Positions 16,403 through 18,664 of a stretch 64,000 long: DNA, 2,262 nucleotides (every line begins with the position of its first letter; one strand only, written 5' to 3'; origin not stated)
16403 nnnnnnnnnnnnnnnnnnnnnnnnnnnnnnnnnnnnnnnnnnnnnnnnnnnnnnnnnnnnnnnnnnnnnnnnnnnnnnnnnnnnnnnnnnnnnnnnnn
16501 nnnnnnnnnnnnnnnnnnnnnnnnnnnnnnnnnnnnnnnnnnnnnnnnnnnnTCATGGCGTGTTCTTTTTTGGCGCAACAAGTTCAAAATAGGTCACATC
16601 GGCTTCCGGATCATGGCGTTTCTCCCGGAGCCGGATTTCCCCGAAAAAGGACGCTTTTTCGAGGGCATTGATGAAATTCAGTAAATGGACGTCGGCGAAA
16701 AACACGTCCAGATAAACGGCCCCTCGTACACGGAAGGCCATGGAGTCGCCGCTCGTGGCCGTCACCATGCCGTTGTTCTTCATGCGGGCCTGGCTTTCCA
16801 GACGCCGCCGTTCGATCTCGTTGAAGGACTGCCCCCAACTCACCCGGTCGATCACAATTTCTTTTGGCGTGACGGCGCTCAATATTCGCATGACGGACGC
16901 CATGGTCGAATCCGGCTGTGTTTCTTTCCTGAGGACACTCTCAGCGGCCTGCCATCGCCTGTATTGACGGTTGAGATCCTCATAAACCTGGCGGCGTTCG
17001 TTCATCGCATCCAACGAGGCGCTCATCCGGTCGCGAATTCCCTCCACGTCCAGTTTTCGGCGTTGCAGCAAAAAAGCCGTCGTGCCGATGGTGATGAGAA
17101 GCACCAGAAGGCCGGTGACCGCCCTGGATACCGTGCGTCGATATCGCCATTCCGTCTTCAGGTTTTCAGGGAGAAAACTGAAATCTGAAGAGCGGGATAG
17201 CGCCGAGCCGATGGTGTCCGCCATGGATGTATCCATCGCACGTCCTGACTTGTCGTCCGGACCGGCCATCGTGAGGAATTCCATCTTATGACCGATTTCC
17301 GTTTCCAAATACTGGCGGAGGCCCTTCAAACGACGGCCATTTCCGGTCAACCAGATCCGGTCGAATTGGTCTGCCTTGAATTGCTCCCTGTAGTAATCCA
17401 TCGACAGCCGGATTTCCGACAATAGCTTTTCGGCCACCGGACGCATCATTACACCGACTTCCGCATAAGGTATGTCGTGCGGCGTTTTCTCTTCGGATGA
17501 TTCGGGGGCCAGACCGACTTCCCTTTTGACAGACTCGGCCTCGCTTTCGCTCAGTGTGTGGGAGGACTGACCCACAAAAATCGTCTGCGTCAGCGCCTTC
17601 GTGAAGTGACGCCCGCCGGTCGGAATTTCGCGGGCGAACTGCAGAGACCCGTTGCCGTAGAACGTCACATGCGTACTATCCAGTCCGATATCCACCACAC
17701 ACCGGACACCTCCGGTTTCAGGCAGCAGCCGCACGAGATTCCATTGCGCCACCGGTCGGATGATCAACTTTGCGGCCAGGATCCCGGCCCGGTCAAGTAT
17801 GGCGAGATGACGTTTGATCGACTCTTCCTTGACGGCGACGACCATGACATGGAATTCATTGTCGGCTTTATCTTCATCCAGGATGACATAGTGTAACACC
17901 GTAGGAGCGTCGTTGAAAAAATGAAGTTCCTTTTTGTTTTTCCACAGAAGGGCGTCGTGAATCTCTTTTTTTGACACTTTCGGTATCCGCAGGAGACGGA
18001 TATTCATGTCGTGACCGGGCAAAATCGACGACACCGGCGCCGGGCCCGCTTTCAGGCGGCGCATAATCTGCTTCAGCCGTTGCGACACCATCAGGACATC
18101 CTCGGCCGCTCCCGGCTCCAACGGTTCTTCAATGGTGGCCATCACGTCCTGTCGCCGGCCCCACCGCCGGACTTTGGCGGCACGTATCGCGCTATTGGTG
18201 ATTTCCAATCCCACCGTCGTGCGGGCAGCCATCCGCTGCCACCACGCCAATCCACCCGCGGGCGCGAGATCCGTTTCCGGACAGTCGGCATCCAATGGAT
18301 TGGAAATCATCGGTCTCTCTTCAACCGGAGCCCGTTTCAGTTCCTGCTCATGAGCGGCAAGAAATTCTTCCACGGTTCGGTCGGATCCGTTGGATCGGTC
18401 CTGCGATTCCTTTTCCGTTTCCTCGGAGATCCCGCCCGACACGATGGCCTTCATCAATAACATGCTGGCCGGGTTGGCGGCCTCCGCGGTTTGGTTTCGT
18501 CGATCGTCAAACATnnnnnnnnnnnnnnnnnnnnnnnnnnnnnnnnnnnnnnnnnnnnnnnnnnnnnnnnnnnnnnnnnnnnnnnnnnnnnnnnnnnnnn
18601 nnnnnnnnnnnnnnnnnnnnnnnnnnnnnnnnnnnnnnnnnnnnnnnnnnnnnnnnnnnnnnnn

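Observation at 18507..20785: GGDEF diguanylate cyclase and ExeA/MshM-like ATPase translationally coupled inside the pilMNOPQ unit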

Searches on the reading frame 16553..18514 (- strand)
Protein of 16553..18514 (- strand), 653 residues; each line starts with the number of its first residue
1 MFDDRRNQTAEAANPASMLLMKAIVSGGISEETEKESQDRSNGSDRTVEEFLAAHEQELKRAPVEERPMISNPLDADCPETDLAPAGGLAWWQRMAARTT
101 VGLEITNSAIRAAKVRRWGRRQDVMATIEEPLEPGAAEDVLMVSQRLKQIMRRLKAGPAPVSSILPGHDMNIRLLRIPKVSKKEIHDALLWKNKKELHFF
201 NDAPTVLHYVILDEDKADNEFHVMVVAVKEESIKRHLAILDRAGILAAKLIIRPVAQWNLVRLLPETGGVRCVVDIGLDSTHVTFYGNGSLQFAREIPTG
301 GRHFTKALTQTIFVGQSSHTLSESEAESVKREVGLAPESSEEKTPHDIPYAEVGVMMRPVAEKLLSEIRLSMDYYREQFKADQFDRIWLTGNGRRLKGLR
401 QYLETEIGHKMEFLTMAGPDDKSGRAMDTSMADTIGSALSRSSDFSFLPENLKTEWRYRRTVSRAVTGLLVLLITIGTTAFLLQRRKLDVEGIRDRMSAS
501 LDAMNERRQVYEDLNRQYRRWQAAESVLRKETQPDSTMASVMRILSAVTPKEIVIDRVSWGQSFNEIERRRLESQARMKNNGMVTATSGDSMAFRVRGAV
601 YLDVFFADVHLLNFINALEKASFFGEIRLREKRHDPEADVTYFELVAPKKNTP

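Call 7: search_protein_families(library=pfam, proteins=[window:16553-18514:-], max_evalue=0.01)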
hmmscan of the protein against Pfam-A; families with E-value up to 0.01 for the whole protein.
window:16553-18514:- (653 aa): 4 families
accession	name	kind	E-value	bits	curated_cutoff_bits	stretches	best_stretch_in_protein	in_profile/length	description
PF11104.14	PilM_2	-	2.2e-18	66.8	27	1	102-412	1-303/340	Type IV pilus assembly protein PilM;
PF14450.12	FtsA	-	1.8e-09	38.5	31.8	1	272-409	1-105/127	Cell division protein FtsA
PF06723.19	MreB_Mbl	-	7.2e-06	25.5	27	1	272-408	148-298/327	MreB/Mbl protein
PF05134.19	T2SSL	-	0.00024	21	25.5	1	146-250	36-131/231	Type II secretion system (T2SS), protein L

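Call 8: search_protein_families(library=ncbifam, proteins=[window:16553-18514:-], max_evalue=0.01)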
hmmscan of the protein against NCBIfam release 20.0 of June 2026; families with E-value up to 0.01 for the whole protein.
window:16553-18514:- (653 aa): 9 families
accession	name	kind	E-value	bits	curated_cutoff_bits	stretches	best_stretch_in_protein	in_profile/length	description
TIGR01175.1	pilM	subfamily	2.7e-31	108.8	133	1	99-412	4-311/348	type IV pilus assembly protein PilM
NF045709.1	Amuc_1101_fam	equivalog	1.4e-23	83.6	650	1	144-556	55-469/608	Amuc_1101 family PilM-like pilus complex protein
TIGR01174.1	ftsA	equivalog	4.7e-08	32.5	175.85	1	221-354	148-273/371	cell division protein FtsA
TIGR02529.1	EutJ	subfamily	3.6e-07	29.9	152.1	1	228-409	72-220/239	ethanolamine utilization protein EutJ family protein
NF010539.0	PRK13927.1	subfamily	5.4e-06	25.5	293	1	269-408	151-305/339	rod shape-determining protein MreB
NF011660.0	PRK15080.1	equivalog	5.6e-06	25.8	182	1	230-410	107-254/277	ethanolamine utilization protein EutJ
NF010540.1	PRK13929.1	exception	1.6e-05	24.1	515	1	244-407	125-302/334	rod-share determining protein MreBH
NF007009.0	PRK09472.1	equivalog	0.0013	17.9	409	1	222-343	157-271/420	cell division protein FtsA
TIGR00904.1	mreB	subfamily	0.0013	17.8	365.75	0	268-344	149-225/334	MreB/Mrl family cell shape determining protein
